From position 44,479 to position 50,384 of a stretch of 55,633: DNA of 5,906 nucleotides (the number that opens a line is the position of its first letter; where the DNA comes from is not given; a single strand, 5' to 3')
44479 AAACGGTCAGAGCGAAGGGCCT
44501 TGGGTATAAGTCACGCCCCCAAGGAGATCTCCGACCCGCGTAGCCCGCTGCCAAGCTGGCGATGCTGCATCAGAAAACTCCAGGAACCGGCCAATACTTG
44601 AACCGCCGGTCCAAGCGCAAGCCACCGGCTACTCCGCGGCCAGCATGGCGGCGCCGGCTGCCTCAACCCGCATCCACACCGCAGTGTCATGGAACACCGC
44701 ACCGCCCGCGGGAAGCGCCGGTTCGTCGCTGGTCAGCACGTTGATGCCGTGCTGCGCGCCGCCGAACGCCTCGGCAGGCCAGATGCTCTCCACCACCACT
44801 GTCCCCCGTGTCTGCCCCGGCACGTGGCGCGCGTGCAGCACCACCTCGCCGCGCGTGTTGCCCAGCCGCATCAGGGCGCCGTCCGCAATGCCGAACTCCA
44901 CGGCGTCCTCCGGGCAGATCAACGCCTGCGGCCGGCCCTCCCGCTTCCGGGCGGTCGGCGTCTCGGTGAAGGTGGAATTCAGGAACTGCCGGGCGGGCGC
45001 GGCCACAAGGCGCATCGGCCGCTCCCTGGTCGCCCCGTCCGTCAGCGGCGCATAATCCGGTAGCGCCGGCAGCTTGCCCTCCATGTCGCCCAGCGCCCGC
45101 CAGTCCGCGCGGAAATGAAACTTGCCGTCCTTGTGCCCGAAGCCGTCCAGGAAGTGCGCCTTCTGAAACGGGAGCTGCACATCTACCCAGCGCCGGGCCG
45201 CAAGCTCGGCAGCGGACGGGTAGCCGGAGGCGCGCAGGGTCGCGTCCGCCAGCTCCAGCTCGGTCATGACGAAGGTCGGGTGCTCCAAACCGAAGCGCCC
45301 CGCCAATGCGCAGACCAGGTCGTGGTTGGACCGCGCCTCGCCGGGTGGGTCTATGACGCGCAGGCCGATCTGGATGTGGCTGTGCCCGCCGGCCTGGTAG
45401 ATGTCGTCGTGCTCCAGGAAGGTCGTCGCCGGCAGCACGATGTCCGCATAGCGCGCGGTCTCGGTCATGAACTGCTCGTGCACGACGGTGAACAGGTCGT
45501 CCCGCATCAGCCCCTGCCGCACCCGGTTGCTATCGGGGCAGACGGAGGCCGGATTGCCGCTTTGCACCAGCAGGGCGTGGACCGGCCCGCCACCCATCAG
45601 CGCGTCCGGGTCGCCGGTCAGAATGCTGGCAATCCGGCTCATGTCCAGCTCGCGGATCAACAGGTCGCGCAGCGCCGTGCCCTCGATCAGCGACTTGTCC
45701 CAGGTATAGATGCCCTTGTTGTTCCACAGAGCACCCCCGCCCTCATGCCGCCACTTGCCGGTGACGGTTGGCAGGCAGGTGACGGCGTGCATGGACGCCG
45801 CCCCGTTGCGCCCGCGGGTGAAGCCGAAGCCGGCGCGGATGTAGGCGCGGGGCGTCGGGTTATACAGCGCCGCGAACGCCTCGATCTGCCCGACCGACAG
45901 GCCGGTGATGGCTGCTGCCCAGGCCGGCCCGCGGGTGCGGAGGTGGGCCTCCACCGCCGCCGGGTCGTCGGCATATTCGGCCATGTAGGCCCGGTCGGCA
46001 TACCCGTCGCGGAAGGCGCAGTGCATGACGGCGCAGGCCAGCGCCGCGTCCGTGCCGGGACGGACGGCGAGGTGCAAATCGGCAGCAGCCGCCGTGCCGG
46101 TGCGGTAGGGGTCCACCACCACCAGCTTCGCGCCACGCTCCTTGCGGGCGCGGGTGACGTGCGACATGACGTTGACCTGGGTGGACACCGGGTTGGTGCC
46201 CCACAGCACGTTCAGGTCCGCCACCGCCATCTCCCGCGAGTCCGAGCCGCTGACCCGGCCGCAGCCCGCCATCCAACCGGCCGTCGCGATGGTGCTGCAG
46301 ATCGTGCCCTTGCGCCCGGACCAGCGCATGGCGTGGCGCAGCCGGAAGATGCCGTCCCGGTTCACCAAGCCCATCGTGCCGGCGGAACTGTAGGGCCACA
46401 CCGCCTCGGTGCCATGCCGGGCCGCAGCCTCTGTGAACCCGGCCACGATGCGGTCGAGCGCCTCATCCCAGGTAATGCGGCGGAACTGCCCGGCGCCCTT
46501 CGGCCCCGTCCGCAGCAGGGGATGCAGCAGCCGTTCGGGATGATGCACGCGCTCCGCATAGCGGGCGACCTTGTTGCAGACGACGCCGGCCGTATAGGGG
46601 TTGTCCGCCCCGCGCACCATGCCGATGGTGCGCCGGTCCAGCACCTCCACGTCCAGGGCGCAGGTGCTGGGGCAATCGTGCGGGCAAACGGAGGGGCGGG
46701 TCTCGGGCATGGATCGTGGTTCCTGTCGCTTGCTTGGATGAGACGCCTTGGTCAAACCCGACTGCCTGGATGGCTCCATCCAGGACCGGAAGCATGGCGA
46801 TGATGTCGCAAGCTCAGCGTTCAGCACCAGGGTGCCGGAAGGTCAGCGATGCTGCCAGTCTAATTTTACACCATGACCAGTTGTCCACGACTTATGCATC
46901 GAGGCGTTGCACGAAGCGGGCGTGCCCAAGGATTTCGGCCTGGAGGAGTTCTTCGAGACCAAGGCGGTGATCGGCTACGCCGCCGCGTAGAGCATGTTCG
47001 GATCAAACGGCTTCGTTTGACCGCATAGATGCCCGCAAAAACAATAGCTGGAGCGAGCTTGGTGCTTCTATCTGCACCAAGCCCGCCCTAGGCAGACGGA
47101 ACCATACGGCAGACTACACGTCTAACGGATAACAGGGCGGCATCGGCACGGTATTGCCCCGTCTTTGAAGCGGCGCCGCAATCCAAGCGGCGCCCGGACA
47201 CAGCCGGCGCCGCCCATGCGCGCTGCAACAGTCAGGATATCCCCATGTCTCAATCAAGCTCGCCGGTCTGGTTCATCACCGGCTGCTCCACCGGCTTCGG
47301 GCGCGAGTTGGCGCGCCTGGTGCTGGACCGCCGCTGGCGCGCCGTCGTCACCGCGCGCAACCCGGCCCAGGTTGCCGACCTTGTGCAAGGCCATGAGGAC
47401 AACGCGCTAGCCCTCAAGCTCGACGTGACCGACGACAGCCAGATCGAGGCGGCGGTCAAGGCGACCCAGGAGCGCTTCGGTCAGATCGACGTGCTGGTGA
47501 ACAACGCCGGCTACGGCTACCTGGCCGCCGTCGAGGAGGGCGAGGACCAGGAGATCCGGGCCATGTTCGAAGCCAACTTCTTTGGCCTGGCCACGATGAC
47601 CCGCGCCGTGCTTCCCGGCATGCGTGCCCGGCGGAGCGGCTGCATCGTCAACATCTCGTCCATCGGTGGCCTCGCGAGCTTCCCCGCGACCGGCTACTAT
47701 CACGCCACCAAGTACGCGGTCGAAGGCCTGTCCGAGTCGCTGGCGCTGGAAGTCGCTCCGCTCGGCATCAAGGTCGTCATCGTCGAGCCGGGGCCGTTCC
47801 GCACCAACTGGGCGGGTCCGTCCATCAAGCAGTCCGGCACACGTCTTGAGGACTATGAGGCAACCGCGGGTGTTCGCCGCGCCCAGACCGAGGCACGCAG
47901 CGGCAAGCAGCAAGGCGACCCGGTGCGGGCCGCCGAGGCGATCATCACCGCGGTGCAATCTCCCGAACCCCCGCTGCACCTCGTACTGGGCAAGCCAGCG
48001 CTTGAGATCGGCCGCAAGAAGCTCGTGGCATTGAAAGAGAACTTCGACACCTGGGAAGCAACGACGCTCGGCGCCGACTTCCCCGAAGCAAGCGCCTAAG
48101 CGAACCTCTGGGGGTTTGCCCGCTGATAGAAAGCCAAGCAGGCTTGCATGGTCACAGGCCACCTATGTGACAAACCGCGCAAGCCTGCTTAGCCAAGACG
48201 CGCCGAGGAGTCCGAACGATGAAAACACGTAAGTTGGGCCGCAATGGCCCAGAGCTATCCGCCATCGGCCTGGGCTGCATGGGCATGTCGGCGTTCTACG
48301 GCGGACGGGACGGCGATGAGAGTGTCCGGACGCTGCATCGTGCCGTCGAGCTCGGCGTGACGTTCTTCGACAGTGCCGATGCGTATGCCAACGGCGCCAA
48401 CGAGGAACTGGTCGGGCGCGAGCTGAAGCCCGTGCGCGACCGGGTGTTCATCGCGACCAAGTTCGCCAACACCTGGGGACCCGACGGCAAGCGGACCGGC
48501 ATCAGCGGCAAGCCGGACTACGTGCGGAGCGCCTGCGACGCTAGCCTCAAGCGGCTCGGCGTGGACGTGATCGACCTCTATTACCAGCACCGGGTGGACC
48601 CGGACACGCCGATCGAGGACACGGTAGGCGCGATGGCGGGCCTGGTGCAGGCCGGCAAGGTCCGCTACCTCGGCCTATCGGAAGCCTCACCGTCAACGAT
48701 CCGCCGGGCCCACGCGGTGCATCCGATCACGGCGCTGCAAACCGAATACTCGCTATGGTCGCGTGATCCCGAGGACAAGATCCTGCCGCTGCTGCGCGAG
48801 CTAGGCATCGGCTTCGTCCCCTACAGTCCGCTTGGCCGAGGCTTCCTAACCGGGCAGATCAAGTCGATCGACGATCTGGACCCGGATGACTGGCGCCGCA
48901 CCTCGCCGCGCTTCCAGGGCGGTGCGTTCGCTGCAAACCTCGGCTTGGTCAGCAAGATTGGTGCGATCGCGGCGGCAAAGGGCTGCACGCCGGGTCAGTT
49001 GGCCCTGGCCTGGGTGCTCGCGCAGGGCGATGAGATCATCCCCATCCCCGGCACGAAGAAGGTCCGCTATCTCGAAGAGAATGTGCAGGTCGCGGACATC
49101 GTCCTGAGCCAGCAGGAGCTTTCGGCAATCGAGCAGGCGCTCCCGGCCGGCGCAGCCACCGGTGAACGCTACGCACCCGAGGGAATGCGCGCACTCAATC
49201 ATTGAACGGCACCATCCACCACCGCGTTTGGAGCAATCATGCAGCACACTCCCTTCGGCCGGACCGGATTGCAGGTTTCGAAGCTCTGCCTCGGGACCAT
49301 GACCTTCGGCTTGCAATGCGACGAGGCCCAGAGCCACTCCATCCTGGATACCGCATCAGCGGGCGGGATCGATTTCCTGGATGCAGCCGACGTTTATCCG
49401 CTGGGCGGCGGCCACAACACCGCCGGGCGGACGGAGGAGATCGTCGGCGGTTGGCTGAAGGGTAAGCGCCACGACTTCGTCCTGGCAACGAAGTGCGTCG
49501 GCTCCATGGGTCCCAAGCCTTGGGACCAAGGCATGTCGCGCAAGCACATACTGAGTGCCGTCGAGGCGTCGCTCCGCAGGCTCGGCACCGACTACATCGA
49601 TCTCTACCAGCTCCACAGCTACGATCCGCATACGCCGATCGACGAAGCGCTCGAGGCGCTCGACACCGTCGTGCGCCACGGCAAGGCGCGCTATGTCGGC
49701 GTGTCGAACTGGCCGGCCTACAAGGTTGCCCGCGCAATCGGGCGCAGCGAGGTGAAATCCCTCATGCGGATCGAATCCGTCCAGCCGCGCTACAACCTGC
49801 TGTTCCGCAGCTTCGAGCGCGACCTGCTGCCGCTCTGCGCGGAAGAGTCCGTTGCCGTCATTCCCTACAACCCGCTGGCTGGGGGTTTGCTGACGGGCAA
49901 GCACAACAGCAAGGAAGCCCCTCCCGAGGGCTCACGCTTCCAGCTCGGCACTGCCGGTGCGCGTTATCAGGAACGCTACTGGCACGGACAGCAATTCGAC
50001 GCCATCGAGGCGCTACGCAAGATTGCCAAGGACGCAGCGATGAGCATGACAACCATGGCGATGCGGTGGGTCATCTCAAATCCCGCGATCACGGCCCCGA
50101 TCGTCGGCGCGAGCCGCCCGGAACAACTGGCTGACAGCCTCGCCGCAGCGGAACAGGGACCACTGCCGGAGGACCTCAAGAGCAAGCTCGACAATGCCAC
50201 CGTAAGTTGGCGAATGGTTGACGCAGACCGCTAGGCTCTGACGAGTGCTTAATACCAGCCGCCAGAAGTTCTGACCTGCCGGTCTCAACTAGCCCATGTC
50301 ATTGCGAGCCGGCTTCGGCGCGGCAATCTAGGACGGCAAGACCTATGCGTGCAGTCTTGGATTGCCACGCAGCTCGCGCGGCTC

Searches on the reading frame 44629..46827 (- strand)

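Call 8: search_protein_families(library=pfam, proteins=[window:44629-46827:-])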
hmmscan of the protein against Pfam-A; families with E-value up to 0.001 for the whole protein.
window:44629-46827:- (732 aa): 3 families
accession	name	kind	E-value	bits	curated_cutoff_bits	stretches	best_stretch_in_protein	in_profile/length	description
PF00384.28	Molybdopterin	-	2.2e-44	152.4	24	1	99-510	1-352/353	Molybdopterin oxidoreductase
PF01568.27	Molydop_binding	-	1.2e-13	51.4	26.8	1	606-710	2-104/110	Molydopterin dinucleotide binding domain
PF04879.21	Molybdop_Fe4S4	-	2.3e-07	31.1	22.7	1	43-96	3-55/55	Molybdopterin oxidoreductase Fe4S4 domain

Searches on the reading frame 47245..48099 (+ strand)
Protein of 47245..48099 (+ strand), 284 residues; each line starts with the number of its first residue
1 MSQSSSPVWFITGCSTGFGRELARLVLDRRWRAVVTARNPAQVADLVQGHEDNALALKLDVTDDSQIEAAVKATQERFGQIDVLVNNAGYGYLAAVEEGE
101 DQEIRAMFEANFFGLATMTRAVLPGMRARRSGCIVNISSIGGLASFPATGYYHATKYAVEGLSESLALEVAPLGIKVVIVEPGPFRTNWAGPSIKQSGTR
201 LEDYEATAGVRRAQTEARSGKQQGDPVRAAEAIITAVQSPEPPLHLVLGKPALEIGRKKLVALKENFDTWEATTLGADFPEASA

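Call 8: search_protein_families(library=pfam, proteins=[window:47245-48099:+])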
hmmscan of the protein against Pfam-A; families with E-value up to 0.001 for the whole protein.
window:47245-48099:+ (284 aa): 3 families
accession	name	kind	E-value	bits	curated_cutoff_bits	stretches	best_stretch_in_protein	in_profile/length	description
PF00106.31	adh_short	-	3.3e-50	170.7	26.6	1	9-192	3-189/195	short chain dehydrogenase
PF13561.12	adh_short_C2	-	4.1e-38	131.7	27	1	16-215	6-205/236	Enoyl-(Acyl carrier protein) reductase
PF08659.16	KR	-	3.5e-12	47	22.6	1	10-165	4-162/180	KR domain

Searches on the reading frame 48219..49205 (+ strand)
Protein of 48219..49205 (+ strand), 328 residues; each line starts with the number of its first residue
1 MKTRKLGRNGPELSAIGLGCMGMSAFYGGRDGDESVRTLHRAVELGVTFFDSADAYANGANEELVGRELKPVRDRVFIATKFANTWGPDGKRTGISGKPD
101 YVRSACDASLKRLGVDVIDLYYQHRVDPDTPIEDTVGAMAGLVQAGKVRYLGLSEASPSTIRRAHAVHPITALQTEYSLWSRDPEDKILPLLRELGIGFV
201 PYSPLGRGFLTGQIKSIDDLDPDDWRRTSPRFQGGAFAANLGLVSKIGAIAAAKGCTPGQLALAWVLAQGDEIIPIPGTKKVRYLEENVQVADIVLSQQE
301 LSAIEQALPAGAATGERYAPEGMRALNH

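Call 3: search_protein_families(library=pfam, proteins=[window:48219-49205:+])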
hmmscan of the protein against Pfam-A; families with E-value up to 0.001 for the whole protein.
window:48219-49205:+ (328 aa): 1 family
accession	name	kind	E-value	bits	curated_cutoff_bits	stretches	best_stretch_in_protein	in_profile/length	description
PF00248.27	Aldo_ket_red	-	2.3e-78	263.7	24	1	16-307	2-289/291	Aldo/keto reductase family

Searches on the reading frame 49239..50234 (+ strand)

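Call 3: search_protein_families(library=pfam, proteins=[window:49239-50234:+])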
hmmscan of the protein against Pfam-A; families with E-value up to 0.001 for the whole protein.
window:49239-50234:+ (331 aa): 1 family
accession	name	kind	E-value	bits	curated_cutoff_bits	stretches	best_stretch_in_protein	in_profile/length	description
PF00248.27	Aldo_ket_red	-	1.1e-72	245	24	1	15-319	1-288/291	Aldo/keto reductase family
